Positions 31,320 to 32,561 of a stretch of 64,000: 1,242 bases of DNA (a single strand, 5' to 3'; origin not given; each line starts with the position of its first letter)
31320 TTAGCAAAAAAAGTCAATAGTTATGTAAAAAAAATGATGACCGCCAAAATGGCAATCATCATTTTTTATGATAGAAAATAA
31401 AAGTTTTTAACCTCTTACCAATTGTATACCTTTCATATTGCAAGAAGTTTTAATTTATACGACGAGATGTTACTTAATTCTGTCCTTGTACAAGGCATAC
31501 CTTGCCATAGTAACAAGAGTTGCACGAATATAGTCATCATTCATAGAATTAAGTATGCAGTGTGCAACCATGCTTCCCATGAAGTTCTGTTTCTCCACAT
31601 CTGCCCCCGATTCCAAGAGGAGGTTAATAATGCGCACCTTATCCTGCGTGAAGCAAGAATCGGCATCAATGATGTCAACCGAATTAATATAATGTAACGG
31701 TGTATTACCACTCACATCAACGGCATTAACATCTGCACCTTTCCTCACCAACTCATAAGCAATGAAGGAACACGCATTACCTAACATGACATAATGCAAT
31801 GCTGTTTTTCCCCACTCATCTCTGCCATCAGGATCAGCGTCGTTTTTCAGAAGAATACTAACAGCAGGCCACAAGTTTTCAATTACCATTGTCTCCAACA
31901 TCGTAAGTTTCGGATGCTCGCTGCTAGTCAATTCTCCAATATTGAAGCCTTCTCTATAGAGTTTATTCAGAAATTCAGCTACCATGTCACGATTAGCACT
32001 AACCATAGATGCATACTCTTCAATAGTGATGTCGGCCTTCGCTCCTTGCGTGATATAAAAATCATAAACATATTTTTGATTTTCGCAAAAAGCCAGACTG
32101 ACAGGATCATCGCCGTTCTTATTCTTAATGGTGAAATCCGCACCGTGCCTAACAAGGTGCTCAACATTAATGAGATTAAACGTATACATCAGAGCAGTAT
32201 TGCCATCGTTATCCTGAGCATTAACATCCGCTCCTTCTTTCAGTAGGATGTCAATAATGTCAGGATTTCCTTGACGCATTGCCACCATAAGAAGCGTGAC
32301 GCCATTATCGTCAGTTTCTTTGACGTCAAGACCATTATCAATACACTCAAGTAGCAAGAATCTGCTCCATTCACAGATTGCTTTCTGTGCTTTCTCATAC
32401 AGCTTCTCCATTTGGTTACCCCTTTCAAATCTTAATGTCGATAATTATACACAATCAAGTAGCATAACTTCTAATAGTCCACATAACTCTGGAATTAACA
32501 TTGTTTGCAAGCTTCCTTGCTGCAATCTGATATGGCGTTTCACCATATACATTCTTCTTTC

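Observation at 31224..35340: Island of three ankyrin-repeat genes inserted between plsC/cmk and rpsA, built from duplicated expression cassettes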

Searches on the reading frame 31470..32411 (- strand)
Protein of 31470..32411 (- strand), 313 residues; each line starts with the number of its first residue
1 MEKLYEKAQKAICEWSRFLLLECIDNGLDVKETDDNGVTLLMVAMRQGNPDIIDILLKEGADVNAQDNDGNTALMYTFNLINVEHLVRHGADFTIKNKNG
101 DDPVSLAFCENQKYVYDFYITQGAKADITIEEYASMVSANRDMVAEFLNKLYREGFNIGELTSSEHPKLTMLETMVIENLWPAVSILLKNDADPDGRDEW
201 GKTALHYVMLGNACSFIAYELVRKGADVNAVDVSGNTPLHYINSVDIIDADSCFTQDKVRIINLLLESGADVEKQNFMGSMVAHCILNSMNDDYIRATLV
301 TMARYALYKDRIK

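Call 5: search_protein_families(library=pfam, proteins=[window:31470-32411:-], max_evalue=0.01)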
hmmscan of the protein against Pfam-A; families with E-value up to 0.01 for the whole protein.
window:31470-32411:- (313 aa): 6 families
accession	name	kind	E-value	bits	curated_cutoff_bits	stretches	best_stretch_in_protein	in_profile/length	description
PF12796.13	Ank_2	-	2.2e-23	83.1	27.3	2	24-97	17-90/90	Ankyrin repeats (3 copies)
PF00023.36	Ank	-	5.2e-23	80.3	21.1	2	36-68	1-33/33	Ankyrin repeat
PF13637.12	Ank_4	-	4.1e-21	75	22.7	3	42-76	2-36/50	Ankyrin repeats (many copies)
PF13857.12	Ank_5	-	3.1e-20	72.5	27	3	25-74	3-53/56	Ankyrin repeats (many copies)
PF13606.12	Ank_3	-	1.1e-13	50.3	22.3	1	36-65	1-30/30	Ankyrin repeat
PF23745.1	ANK_LRRK2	-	4e-05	23.9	27.5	0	12-62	38-89/130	LRRK2 ANK repeat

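Call 21: search_protein_families(library=padloc, proteins=[window:31470-32411:-], max_evalue=0.01)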
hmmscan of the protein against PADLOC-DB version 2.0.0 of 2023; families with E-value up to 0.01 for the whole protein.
window:31470-32411:- (313 aa): 3 families
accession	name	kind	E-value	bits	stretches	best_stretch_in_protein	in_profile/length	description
PDLC04783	PDC-M72A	-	9.4e-29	98.8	2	22-159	215-356/392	-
PDLC02908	Ankyrin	-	8.7e-11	38.8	2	33-107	732-809/880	-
PDLC02203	MzaA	-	0.00027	17.3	0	25-73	32-80/683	-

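Call 22: search_protein_families(library=phrogs, proteins=[window:31470-32411:-], max_evalue=0.001)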
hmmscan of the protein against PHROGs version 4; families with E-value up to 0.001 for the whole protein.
window:31470-32411:- (313 aa): 3 families
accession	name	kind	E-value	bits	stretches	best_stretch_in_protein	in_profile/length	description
phrog_9262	-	unknown function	2e-29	103.9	2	145-286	19-150/253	-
phrog_9049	-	unknown function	1.2e-27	95.4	2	83-303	3474-3660/4700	-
phrog_16592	-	unknown function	3.1e-16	59.5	2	23-125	163-270/974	-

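Call 60: find_related_loci(query=A2, collection=viral_contigs, flank=5000)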
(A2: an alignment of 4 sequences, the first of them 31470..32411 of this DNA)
Query A2 (313 aa) in viral_contigs; peptide patterns used: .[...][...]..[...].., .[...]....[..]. (x = any residue, [..] = any of these).
77 stretches matched a pattern; 3 encode a relative of the query (tblastn E <= 1e-3); 3 distinct loci.
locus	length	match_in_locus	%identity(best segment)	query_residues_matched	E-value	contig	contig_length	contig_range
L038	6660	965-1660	26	22-270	2e-10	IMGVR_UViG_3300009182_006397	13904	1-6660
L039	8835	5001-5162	44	24-76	7e-10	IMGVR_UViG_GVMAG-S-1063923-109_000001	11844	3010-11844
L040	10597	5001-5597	29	22-229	9e-10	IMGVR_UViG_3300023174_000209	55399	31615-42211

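Call 62: search_dna_similar(query=window:31470-32411:-, collection=plasmids, mode=protein, max_rows=8)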
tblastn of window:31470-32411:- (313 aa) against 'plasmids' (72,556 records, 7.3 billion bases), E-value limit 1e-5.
Records with a match: 16; places in all: 24; records where one place covers at least 80% of the query: 12.
Best place of each record, by identity: <60% 16.
By first word of the organism name: Acaryochloris 2; Salinibacter 2; Klebsiella 2; Trichormus 2; Nostoc 2; Thermus 1; Chondrinema 1; Spiroplasma 1; Fusobacterium 1; Rickettsia 1; and 1 more.
By predicted mobility (MOB-suite, as given by PLSDB): non-mobilizable 10; conjugative 6.
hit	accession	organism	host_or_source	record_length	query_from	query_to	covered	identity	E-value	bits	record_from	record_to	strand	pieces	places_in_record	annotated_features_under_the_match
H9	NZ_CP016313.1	Thermus brockianus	whole organism,environmental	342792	3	303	96%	27.2%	6e-16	86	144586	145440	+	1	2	ankyrin repeat domain-containing protein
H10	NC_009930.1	Acaryochloris marina MBIC11017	-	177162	19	299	90%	27.3%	5e-8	62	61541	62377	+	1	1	ankyrin repeat domain-containing protein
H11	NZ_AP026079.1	Acaryochloris marina MBIC10699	cell culture,Ascidian, Diplosoma similis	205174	19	299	90%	27.3%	5e-8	62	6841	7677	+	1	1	ankyrin repeat domain-containing protein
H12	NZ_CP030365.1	Salinibacter ruber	-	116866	9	303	94%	25.7%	4e-9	65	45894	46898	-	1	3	ankyrin repeat domain-containing protein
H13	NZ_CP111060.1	Chondrinema litorale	Seaweed,red alga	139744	6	271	85%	27.4%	2e-7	60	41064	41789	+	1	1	ankyrin repeat domain-containing protein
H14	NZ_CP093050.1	Spiroplasma poulsonii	Drosophila hydei,insect hemolymph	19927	11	248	76%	30.2%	1e-9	66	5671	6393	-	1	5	ankyrin repeat domain-containing protein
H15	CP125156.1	Klebsiella pneumoniae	-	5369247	14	279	85%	26.2%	2e-6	57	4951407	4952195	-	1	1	ankyrin repeat domain-containing protein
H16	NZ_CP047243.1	Trichormus variabilis 0441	cell culture,thermal spring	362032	24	279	82%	26.9%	1e-6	57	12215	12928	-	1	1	ankyrin repeat domain-containing protein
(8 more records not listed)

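Call 67: search_protein_families(library=ncbifam, proteins=[window:31470-32411:-], max_evalue=0.001)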
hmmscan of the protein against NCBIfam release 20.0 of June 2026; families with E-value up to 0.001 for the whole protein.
window:31470-32411:- (313 aa): 9 families
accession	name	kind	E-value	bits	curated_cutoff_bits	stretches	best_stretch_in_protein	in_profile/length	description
NF043029.1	T4SS_AnkY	equivalog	4.5e-18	65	600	2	32-108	452-532/543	Dot/Icm T4SS effector AnkY/LegA9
NF043023.1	T4SS_AnkH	equivalog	2.2e-16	59.7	600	2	175-277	6-96/467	Dot/Icm T4SS effector AnkH/LegA3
NF043022.1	T4SS_AnkG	equivalog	1.5e-13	50.3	500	1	32-113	360-449/455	Dot/Icm T4SS effector AnkG/AnkZ/LegA7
NF043028.1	T4SS_AnkX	equivalog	7.8e-13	47.5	1400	2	12-79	556-624/938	Dot/Icm T4SS effector AnkN/AnkX/LegA8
NF041931.2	MzaA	equivalog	7.5e-12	44.9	800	1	27-112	25-112/726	MZA anti-phage system associated sigma-70 family RNA polymerase sigma factor MzaA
NF038106.1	gamma_NF038106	equivalog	7.5e-06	26.1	50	0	52-74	51-73/93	PA4642 family protein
TIGR00870.1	trp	subfamily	1.3e-05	23.5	498.75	0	36-127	130-203/747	transient-receptor-potential calcium channel protein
NF043027.1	T4SS_AnkQ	equivalog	0.00046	19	700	0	51-121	345-416/496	Dot/Icm T4SS effector AnkQ/LegA10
NF043019.1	T4SS_AnkC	equivalog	0.00061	18.8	450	0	26-68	116-158/459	Dot/Icm T4SS effector AnkC/LegA12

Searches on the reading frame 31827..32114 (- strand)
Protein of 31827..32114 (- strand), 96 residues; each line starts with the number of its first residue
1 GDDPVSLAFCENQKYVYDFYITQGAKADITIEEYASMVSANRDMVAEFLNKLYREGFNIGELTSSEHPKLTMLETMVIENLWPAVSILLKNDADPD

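Call 70: search_protein_representatives(protein=window:31827-32114:-)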
Query: 96 residues. Proteins with E-value up to 0.001 (for the whole library): 4; up to 1e-10: 2; up to 1e-30: 1. The best 4 are listed.
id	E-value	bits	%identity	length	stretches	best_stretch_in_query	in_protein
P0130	4.8e-54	196.2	98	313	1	1-96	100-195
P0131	1.3e-23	98.8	37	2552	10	3-34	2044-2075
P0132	9.2e-09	51.3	42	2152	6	22-51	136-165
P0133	2.4e-04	37.2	26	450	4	16-63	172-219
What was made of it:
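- Tried and rejected: There are none beyond its own cluster among 1.84 billion representative proteins (call 70).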
